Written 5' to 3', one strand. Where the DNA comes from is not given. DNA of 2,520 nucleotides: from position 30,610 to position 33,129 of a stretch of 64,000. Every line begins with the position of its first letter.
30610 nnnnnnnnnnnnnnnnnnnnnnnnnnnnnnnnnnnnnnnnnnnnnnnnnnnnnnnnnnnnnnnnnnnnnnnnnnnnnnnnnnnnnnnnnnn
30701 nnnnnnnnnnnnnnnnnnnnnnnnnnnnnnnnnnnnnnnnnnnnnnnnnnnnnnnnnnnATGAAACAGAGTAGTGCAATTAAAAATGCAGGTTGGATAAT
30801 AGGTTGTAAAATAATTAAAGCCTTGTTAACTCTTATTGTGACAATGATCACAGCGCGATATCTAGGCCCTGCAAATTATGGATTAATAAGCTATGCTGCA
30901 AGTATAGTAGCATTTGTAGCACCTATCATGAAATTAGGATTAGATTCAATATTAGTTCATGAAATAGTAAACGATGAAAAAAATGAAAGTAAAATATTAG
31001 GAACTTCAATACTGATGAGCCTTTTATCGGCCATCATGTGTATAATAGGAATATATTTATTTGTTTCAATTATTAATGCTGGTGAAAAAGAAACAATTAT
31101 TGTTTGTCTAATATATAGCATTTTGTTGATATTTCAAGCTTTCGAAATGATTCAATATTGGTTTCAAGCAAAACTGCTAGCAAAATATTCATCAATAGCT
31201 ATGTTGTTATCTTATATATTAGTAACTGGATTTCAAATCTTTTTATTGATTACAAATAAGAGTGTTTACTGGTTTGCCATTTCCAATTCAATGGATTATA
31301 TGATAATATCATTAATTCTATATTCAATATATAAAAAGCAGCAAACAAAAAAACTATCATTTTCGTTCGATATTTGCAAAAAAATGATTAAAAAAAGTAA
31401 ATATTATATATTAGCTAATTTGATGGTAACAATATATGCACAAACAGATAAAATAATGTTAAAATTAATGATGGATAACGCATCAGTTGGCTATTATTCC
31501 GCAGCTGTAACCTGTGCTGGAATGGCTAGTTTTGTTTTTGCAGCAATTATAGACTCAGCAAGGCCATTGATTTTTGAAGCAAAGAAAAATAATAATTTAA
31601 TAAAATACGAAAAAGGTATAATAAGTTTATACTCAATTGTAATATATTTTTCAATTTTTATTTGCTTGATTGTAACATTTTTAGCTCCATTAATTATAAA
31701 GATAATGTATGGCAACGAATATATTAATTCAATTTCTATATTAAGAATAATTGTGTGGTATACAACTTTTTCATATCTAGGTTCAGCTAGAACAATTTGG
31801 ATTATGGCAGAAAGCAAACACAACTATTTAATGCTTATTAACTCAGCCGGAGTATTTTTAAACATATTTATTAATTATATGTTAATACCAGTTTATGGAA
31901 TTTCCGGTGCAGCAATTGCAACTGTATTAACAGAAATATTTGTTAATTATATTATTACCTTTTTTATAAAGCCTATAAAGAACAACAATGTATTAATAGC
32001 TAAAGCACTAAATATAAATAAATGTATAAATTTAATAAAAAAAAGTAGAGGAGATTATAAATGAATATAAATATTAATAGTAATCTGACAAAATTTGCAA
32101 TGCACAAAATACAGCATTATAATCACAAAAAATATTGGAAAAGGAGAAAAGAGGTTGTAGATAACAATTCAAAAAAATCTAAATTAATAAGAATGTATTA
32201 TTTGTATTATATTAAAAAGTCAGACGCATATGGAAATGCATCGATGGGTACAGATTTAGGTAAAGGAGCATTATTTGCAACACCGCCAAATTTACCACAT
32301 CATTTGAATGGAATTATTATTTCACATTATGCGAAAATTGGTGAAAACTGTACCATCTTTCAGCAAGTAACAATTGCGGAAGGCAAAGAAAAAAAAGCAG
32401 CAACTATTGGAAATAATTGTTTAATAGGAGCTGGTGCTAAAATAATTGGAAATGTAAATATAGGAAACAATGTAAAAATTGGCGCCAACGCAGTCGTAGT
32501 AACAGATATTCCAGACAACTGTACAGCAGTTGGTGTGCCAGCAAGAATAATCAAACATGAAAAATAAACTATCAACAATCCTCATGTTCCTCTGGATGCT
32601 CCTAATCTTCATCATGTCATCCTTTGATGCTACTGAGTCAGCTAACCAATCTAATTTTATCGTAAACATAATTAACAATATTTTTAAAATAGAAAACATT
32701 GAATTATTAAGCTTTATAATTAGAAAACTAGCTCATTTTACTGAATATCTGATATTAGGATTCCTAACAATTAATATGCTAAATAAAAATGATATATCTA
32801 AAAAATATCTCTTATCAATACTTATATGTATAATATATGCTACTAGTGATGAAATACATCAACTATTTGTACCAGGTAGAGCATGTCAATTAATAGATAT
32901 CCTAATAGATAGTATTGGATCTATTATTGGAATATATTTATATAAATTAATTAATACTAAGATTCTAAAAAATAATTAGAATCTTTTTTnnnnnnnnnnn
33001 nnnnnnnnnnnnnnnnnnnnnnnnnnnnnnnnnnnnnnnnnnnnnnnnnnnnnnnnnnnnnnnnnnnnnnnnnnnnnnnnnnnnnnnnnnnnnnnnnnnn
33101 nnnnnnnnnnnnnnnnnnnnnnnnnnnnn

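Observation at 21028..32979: Polysaccharide operon predicted to build a repeat unit on an N-acylated 2,4-diamino-2,4,6-trideoxyhexose (bacillosamine-like) with possible amino-acid amidation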

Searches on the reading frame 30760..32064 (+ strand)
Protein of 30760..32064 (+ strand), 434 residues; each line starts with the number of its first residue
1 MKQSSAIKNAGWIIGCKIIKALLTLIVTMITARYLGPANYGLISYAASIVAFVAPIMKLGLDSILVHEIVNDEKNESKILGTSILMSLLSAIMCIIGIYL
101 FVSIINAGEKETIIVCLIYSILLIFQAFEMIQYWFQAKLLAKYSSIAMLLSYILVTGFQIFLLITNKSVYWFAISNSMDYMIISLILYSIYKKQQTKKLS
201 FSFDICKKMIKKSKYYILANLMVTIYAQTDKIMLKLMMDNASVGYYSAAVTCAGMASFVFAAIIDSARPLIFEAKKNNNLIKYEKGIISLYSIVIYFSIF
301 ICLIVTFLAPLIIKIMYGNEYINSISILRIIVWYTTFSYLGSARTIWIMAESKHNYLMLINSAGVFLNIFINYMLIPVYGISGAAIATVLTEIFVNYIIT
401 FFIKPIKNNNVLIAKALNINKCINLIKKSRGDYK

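Call 3: search_protein_families(library=pfam, proteins=[window:30760-32064:+])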
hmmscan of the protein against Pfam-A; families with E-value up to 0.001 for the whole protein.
window:30760-32064:+ (434 aa): 2 families
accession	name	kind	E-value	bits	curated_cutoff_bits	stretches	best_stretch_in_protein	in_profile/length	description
PF01943.22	Polysacc_synt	-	1.6e-28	100.4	28.2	1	7-273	2-272/274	Polysaccharide biosynthesis protein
PF13440.11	Polysacc_synt_3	-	5.6e-20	72.2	23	1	31-325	2-292/293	Polysaccharide biosynthesis protein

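Call 5: search_protein_families(library=ncbifam, proteins=[window:30760-32064:+], max_evalue=0.01)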
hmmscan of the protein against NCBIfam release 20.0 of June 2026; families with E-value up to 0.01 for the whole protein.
window:30760-32064:+ (434 aa): 5 families
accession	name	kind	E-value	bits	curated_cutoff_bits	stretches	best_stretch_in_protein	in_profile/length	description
NF041871.1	Wzx_EPS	equivalog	5.9e-19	68.1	800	1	6-404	2-403/492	exopolysaccharide biosynthesis flippase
NF047674.1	TeichurnBiosyTuaB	equivalog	4.3e-11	42.5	580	1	10-359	12-359/469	teichuronic acid biosynthesis protein TuaB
NF007773.0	PRK10459.1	equivalog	5.5e-11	42.1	273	1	6-406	7-406/492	MOP flippase family protein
NF058658.1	Oglyco_Wzx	exception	4.9e-07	29.1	720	1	19-404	23-403/478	O-glycosylation flippase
NF050818.1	PolSacchBiosHfsF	equivalog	0.00032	19.8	700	1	17-390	13-390/468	polysaccharide biosynthesis protein HfsF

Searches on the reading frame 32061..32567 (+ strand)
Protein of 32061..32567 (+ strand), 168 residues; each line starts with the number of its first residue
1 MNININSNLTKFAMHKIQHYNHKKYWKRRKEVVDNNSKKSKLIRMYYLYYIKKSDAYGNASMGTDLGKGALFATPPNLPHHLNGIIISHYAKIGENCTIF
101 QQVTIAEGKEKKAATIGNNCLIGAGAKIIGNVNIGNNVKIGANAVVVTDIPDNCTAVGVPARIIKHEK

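Call 4: search_protein_families(library=pfam, proteins=[window:32061-32567:+])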
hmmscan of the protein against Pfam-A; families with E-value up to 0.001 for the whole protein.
window:32061-32567:+ (168 aa): 3 families
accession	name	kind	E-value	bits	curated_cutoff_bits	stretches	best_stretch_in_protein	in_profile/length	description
PF00132.30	Hexapep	-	9.3e-12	44.6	27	1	114-146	2-34/36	Bacterial transferase hexapeptide (six repeats)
PF14602.12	Hexapep_2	-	2.6e-07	30.7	27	1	115-146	3-32/34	Hexapeptide repeat of succinyl-transferase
PF25084.1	LbH_EIF2B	-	3.7e-06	27.3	54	1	84-150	9-74/105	EIF2B subunit epsilon LbH domain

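Call 6: search_protein_families(library=ncbifam, proteins=[window:32061-32567:+], max_evalue=0.01)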
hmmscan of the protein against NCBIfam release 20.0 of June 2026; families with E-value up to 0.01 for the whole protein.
window:32061-32567:+ (168 aa): 41 families (the best 25 are shown)
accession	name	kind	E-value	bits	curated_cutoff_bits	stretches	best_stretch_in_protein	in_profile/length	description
NF041874.1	EPS_EpsC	equivalog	2.2e-29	102.3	150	1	63-167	61-167/168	serine O-acetyltransferase EpsC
TIGR01172.1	cysE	equivalog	2.1e-24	86.4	210.65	1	80-162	77-162/162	serine O-acetyltransferase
NF008349.0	PRK11132.1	equivalog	3e-18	65.9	397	1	80-167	157-247/273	serine O-acetyltransferase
TIGR03570.1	NeuD_NnaD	subfamily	4.3e-18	65.6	160.8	1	84-162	129-202/202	NeuD/PglB/VioB family sugar acetyltransferase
NF007240.0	PRK09677.1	equivalog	5.3e-13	48.9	243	1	110-166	127-183/192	putative lipopolysaccharide biosynthesis O-acetyl transferase WbbJ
NF007564.0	PRK10191.1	equivalog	2e-12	46.9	196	1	80-163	73-158/162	colanic acid biosynthesis acetyltransferase WcaB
TIGR04016.1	WcaB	equivalog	2.5e-12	46.6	194.65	1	80-163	57-142/146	colanic acid biosynthesis acetyltransferase WcaB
TIGR01853.1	lipid_A_lpxD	equivalog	3.1e-12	46.1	242.5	1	83-166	229-307/325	UDP-3-O-(3-hydroxymyristoyl)glucosamine N-acyltransferase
NF002060.0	PRK00892.1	subfamily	1.8e-11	43.7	207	1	83-164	238-315/345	UDP-3-O-(3-hydroxymyristoyl)glucosamine N-acyltransferase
TIGR03532.1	DapD_Ac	equivalog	2.6e-11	43.6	231.75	1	85-166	129-213/231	2,3,4,5-tetrahydropyridine-2,6-dicarboxylate N-acetyltransferase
TIGR03308.1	phn_thr-fam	hypoth_equivalog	1.1e-09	38.5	201.65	1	105-166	100-161/204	phosphonate metabolim protein, transferase hexapeptide repeat family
NF007076.0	PRK09527.1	equivalog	2.6e-09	36.8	347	1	114-166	132-184/203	galactoside O-acetyltransferase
NF007499.0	PRK10092.1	equivalog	1.2e-08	34.9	314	1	107-166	122-182/183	maltose O-acetyltransferase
NF050158.1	CarbAnhydGPos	equivalog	3.1e-08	33.5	250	1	99-165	73-141/172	gamma carbonic anhydrase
NF058585.1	HptprglPActTf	PfamEq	4.3e-08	32.9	300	1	85-167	78-160/172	heptaprenylglyceryl phosphate O-acetyltransferase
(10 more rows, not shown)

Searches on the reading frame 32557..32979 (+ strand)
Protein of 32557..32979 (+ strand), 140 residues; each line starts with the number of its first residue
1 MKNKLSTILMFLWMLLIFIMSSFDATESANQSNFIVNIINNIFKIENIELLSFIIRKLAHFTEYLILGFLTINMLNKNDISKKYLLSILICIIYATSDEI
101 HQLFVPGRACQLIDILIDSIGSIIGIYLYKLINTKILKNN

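Call 4: search_protein_families(library=pfam, proteins=[window:32557-32979:+])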
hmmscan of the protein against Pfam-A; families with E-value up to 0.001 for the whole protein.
window:32557-32979:+ (140 aa): 1 family
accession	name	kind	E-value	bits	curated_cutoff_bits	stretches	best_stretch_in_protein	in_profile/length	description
PF04892.17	VanZ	-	2.4e-25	90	30.1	1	8-132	3-125/126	VanZ like family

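Call 6: search_protein_families(library=ncbifam, proteins=[window:32557-32979:+], max_evalue=0.01)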
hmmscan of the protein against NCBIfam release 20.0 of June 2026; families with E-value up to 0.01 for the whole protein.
window:32557-32979:+ (140 aa): 1 family
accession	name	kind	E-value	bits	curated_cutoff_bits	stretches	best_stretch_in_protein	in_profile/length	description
NF037970.1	vanZ_1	subfamily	1.1e-32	112.9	20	1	13-121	1-108/109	VanZ family protein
